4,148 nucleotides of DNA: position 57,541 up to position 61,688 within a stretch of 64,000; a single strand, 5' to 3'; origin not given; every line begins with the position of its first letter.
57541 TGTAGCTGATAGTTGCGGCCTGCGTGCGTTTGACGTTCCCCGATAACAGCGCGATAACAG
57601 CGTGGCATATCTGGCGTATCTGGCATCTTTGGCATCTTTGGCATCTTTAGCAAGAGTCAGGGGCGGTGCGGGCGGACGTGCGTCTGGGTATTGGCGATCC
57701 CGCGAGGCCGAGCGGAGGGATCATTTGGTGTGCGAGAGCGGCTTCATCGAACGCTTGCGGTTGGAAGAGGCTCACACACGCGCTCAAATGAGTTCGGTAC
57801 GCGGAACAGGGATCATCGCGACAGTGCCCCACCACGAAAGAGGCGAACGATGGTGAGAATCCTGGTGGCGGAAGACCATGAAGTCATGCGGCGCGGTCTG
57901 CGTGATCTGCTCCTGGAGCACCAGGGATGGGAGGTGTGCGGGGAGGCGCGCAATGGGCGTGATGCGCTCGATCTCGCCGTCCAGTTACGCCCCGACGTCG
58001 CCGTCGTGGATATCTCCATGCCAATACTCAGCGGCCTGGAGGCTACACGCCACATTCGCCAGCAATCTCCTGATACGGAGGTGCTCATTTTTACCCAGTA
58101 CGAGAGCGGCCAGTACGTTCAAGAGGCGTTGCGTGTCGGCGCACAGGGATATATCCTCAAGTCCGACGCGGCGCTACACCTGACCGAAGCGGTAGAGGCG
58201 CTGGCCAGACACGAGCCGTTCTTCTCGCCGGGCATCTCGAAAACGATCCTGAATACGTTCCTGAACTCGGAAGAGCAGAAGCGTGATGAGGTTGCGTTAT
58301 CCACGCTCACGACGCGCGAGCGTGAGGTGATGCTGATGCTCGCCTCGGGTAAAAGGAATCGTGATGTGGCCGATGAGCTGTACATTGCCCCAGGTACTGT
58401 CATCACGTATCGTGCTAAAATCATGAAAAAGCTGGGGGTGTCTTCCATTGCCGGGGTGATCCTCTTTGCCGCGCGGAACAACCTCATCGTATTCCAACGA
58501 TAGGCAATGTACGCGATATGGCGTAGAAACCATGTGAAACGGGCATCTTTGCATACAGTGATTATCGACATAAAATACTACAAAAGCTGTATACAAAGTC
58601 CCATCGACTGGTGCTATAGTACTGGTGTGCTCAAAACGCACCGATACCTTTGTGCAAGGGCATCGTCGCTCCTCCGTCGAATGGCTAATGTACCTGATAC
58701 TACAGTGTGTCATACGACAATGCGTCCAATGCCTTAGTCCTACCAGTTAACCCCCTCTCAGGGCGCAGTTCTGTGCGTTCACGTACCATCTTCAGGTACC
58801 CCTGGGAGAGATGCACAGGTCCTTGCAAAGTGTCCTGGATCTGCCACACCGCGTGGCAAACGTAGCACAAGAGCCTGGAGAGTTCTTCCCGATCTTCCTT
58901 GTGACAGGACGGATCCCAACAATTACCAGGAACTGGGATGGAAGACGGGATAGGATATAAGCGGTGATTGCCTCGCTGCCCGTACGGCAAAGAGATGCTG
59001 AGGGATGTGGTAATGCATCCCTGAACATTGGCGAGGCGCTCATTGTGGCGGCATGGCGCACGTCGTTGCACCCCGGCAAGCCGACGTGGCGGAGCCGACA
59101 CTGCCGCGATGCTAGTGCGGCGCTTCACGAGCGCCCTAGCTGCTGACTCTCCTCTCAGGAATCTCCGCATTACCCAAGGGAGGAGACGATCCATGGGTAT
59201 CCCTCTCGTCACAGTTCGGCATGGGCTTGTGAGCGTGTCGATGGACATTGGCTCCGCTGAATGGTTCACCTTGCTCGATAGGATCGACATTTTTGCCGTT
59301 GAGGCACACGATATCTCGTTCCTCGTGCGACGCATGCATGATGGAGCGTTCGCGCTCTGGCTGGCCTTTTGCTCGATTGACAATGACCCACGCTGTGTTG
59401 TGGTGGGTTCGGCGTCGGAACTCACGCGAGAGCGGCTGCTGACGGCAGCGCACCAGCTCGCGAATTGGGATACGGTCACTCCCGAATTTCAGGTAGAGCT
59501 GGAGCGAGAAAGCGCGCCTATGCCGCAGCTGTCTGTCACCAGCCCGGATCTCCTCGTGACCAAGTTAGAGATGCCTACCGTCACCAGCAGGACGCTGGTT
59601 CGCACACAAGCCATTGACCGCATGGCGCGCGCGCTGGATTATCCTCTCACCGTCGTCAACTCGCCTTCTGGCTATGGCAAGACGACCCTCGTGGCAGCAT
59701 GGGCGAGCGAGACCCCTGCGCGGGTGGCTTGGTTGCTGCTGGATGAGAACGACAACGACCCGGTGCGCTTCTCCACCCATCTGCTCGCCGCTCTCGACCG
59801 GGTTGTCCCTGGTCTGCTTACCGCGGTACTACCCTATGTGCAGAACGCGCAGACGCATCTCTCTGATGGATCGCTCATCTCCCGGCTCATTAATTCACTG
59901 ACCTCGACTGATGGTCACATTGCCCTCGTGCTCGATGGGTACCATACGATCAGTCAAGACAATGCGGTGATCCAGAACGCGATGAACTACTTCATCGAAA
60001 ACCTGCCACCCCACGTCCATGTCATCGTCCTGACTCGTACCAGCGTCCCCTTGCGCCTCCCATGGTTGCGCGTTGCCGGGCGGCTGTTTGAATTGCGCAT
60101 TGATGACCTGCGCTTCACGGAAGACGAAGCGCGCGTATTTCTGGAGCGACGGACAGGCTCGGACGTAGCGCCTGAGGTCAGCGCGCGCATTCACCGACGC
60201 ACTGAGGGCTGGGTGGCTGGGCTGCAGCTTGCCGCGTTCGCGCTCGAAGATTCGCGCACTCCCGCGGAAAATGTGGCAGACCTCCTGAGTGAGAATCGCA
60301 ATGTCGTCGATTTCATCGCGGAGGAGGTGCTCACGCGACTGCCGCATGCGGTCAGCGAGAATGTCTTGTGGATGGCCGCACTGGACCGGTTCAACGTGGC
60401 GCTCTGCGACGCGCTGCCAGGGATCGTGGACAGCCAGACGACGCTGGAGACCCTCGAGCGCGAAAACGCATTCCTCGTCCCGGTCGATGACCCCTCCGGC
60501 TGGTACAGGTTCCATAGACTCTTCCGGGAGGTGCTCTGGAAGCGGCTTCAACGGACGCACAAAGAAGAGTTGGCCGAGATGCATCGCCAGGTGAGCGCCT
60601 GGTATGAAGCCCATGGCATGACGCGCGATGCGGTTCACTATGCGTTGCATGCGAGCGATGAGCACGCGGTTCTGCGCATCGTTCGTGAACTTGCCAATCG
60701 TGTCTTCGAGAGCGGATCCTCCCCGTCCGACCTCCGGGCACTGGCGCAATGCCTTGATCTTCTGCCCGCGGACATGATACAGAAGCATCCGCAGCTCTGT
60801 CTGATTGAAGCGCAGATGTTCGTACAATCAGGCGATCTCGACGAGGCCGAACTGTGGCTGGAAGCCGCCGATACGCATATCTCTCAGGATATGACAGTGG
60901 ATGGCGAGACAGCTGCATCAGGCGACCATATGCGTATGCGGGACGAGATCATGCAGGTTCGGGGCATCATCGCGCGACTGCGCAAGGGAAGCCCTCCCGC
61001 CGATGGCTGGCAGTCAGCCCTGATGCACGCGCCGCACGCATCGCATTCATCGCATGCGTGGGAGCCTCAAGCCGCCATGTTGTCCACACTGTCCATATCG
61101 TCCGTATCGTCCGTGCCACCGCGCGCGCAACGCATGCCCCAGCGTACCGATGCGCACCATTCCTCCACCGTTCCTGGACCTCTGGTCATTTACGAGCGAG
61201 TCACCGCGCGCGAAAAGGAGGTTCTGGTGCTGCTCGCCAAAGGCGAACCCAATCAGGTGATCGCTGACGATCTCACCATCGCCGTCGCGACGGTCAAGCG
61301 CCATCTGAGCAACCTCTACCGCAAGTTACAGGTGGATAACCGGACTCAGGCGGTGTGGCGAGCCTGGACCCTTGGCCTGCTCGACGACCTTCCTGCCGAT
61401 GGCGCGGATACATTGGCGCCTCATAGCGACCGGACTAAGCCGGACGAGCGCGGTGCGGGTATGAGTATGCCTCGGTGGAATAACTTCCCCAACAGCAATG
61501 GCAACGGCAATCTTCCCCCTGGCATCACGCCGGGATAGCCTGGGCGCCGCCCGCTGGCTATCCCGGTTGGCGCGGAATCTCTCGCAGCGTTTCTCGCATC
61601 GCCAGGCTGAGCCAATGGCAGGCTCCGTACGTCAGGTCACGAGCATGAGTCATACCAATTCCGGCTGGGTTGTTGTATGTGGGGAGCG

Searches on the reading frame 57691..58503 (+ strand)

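Call 42: search_protein_families(library=pfam, proteins=[window:57691-58503:+], max_evalue=0.001)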
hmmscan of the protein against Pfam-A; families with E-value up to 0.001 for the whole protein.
window:57691-58503:+ (270 aa): 3 families
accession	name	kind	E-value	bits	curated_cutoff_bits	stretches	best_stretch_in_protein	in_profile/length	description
PF00072.30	Response_reg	-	5.4e-26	91.4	30.2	1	57-168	1-110/111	Response regulator receiver domain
PF00196.25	GerE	-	2.7e-17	62.6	23.5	1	205-260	2-57/57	Bacterial regulatory proteins, luxR family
PF08281.18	Sigma70_r4_2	-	9.3e-05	22.4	25.7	1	202-248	7-54/54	Sigma-70, region 4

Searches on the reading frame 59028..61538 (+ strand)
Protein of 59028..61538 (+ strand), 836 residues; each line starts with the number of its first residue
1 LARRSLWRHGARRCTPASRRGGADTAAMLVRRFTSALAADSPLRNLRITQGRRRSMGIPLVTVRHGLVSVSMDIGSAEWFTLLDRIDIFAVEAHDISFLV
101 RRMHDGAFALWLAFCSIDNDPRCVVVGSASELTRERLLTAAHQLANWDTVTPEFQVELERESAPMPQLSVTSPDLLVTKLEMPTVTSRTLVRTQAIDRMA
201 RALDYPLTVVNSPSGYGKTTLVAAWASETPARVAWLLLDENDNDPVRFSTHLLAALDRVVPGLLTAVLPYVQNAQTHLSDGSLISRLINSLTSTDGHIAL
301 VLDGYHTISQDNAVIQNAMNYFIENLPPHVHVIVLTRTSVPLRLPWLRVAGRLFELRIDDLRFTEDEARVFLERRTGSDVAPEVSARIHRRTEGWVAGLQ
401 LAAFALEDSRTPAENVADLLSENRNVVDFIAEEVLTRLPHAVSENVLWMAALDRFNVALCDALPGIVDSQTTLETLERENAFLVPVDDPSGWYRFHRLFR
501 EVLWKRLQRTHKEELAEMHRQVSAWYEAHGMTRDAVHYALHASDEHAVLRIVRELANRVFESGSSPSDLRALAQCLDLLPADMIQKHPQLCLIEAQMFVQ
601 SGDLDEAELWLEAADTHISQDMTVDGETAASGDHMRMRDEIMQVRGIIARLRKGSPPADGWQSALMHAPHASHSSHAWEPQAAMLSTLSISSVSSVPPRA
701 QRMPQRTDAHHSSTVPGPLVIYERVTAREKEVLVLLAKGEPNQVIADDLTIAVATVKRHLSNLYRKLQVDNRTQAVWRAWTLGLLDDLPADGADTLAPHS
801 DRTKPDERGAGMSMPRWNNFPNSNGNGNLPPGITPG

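Call 14: find_encoding_contigs(protein=window:59028-61538:+, flank=10000, max_places=4)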
Protein window:59028-61538:+ (836 aa): no gene with exactly this product is on record in the collection.
